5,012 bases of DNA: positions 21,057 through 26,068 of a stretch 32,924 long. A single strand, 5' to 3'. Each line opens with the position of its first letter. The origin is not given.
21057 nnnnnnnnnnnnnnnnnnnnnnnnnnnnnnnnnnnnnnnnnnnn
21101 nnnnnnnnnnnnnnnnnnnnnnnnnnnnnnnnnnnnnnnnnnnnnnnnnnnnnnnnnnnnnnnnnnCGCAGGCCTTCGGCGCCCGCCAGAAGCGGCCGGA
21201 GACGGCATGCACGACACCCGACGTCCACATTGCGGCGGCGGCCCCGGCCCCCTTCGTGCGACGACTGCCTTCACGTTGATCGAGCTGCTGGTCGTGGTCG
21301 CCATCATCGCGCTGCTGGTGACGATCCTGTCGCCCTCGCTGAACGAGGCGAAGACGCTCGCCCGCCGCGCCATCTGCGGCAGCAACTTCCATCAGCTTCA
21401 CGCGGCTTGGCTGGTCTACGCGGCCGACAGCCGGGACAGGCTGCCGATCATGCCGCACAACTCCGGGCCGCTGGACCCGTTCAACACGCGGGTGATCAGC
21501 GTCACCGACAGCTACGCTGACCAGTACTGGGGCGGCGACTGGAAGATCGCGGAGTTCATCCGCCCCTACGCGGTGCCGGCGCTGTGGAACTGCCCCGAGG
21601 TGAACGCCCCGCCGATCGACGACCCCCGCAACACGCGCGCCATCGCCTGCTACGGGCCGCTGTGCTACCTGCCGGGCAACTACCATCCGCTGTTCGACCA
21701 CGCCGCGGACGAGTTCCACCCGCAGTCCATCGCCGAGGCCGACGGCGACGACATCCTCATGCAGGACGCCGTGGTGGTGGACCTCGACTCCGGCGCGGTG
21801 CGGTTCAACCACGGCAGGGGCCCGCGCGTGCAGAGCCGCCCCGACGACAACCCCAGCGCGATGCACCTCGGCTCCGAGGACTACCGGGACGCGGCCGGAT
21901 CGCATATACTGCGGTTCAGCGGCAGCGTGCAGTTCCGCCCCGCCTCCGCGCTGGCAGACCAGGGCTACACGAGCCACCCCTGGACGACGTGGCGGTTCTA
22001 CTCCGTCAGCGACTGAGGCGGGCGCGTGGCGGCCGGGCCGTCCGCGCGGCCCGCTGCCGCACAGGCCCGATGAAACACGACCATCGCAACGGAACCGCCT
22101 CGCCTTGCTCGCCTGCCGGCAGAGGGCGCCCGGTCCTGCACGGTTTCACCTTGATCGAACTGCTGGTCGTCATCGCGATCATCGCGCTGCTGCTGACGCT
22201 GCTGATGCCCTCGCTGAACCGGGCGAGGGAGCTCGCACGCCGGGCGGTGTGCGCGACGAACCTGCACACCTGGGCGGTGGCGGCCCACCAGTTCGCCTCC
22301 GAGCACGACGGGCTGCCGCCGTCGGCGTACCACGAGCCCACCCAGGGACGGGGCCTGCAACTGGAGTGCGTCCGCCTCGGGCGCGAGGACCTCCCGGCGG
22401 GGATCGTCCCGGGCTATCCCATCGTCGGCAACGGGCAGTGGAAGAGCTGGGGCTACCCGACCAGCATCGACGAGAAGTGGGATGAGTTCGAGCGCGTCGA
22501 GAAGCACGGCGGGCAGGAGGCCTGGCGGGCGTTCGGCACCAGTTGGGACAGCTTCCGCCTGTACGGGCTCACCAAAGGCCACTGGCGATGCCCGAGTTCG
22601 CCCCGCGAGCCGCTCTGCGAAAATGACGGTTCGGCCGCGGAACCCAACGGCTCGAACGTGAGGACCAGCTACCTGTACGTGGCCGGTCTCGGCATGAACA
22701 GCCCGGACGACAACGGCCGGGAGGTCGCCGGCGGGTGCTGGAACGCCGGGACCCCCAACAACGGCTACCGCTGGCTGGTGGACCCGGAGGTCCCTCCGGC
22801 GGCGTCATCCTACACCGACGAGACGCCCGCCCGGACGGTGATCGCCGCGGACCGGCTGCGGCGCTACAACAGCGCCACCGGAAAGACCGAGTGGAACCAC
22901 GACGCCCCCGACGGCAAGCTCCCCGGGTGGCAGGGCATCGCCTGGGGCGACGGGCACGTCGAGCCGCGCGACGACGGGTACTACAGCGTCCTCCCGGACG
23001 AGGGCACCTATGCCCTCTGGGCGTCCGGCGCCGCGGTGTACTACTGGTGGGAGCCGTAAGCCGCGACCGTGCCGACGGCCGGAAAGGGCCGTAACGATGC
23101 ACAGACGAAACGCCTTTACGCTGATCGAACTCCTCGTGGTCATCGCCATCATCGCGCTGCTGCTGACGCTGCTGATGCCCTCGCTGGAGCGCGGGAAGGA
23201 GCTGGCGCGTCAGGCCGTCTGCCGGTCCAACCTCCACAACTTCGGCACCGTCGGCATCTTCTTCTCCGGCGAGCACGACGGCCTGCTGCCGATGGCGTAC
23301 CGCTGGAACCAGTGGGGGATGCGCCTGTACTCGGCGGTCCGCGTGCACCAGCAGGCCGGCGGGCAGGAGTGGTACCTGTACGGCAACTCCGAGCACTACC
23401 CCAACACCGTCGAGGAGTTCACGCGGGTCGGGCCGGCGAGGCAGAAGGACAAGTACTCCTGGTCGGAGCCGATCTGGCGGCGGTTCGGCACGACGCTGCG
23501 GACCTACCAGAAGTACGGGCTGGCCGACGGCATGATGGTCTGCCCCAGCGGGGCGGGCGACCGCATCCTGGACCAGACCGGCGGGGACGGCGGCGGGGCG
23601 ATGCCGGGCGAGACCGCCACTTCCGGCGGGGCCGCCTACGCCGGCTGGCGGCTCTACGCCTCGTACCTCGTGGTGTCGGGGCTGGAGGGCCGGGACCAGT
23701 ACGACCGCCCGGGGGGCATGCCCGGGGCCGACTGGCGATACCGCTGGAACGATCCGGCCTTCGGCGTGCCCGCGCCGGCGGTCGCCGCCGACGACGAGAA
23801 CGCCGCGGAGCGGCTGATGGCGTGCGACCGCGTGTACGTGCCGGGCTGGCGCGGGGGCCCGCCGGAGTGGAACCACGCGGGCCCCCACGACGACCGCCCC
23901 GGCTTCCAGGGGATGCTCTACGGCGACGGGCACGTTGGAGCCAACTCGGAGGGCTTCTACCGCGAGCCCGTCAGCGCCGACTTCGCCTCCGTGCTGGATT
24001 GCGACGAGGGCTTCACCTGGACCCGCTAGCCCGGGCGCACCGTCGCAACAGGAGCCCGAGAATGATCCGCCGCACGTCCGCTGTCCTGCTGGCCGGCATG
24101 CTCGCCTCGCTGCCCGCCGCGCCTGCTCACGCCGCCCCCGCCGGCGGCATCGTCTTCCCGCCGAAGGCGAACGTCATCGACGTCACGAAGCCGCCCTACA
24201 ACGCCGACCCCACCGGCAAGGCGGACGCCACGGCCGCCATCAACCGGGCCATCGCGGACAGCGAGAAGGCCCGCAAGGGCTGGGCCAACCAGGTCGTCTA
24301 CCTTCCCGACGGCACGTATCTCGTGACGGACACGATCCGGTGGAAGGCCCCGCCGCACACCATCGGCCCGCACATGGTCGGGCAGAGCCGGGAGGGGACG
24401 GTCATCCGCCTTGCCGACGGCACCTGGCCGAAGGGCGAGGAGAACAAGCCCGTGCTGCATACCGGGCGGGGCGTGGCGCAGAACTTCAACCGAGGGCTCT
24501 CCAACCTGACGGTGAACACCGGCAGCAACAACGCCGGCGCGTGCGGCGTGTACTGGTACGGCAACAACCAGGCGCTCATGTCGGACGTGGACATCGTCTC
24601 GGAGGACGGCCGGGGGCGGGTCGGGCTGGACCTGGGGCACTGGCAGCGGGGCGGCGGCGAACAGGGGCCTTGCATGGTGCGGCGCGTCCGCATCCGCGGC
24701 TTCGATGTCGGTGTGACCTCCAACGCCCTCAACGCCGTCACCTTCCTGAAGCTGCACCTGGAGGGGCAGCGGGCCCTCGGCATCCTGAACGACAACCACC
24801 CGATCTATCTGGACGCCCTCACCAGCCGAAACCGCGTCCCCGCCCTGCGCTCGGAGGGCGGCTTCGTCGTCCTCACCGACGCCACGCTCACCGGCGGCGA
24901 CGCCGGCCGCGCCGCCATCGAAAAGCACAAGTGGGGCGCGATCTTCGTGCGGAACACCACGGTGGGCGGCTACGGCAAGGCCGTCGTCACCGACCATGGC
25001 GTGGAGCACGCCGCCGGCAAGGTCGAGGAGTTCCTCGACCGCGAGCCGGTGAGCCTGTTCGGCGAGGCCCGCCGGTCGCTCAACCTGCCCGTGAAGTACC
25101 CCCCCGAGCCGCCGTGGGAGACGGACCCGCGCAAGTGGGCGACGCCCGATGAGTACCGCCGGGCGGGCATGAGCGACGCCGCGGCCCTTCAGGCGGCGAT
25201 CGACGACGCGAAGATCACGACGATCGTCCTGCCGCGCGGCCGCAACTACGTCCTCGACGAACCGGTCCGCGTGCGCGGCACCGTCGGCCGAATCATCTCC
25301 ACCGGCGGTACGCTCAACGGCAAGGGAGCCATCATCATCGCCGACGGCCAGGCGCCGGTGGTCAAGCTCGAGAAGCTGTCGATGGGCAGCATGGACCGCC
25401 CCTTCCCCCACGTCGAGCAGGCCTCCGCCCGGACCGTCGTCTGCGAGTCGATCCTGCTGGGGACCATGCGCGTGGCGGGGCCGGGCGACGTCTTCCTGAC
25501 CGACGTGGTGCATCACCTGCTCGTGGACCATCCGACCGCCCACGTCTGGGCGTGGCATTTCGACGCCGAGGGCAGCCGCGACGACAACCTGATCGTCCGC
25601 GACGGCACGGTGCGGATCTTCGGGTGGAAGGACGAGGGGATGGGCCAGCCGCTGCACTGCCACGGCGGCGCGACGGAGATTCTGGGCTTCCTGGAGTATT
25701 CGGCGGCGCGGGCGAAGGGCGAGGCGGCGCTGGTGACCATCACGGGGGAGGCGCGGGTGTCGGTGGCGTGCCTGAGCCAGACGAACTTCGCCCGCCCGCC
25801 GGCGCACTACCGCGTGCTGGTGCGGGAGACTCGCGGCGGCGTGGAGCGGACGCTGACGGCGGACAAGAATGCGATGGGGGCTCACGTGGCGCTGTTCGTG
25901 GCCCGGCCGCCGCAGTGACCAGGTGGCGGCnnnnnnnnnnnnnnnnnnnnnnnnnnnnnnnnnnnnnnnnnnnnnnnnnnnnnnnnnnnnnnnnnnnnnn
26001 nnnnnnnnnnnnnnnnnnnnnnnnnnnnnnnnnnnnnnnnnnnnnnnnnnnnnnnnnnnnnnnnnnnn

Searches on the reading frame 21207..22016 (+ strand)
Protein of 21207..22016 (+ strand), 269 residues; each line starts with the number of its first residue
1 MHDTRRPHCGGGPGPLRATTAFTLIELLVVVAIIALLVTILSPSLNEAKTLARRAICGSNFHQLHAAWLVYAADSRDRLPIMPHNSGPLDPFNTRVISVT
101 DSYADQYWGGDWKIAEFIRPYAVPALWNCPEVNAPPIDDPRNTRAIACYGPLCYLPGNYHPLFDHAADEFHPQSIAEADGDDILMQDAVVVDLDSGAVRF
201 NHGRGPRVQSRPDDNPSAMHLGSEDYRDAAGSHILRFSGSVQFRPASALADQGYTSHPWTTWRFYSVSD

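Call 9: search_protein_families(library=pfam, proteins=[window:21207-22016:+], max_evalue=0.001)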
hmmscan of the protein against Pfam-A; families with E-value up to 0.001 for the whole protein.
window:21207-22016:+ (269 aa): 1 family
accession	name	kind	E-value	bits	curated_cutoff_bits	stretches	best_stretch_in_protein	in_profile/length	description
PF07963.17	N_methyl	-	0.00011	22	21.2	1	21-41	6-26/27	Prokaryotic N-terminal methylation motif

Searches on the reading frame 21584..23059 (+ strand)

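Call 51: search_protein_families(library=pfam, proteins=[window:21584-23059:+], max_evalue=0.001)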
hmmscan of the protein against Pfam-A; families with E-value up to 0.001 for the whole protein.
window:21584-23059:+ (491 aa): 2 families
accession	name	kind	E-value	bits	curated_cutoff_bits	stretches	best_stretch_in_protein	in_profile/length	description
PF07596.16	SBP_bac_10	-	8.1e-07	29.8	23.3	1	213-349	2-103/268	Protein of unknown function (DUF1559)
PF07963.17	N_methyl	-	2.2e-05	24.3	21.2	1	186-207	5-26/27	Prokaryotic N-terminal methylation motif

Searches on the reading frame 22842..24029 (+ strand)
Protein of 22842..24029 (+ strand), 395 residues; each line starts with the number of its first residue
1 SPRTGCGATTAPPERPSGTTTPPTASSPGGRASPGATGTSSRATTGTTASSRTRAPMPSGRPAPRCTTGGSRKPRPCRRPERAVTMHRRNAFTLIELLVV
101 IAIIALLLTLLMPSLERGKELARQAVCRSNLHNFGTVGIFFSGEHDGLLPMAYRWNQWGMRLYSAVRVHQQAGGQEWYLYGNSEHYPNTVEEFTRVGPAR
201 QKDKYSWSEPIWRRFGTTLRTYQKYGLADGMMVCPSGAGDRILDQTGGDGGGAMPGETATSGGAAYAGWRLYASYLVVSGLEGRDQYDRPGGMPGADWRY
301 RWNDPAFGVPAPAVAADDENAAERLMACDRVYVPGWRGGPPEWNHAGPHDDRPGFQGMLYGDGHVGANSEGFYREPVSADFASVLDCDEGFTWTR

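Call 51: search_protein_families(library=pfam, proteins=[window:22842-24029:+], max_evalue=0.001)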
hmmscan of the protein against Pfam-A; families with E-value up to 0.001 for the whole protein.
window:22842-24029:+ (395 aa): 1 family
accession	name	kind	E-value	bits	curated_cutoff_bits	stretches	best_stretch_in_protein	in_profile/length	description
PF07963.17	N_methyl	-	2.4e-07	30.5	21.2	1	86-111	1-26/27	Prokaryotic N-terminal methylation motif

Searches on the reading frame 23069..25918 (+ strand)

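Call 51: search_protein_families(library=pfam, proteins=[window:23069-25918:+], max_evalue=0.001)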
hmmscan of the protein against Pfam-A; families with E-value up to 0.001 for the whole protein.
window:23069-25918:+ (949 aa): 1 family
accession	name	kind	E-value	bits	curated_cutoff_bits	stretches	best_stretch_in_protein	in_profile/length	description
PF12708.12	Pect-lyase_RHGA_epim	-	8.5e-18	65.4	27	1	377-519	7-146/213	Rhamnogalacturonase A/epimerase, pectate lyase-like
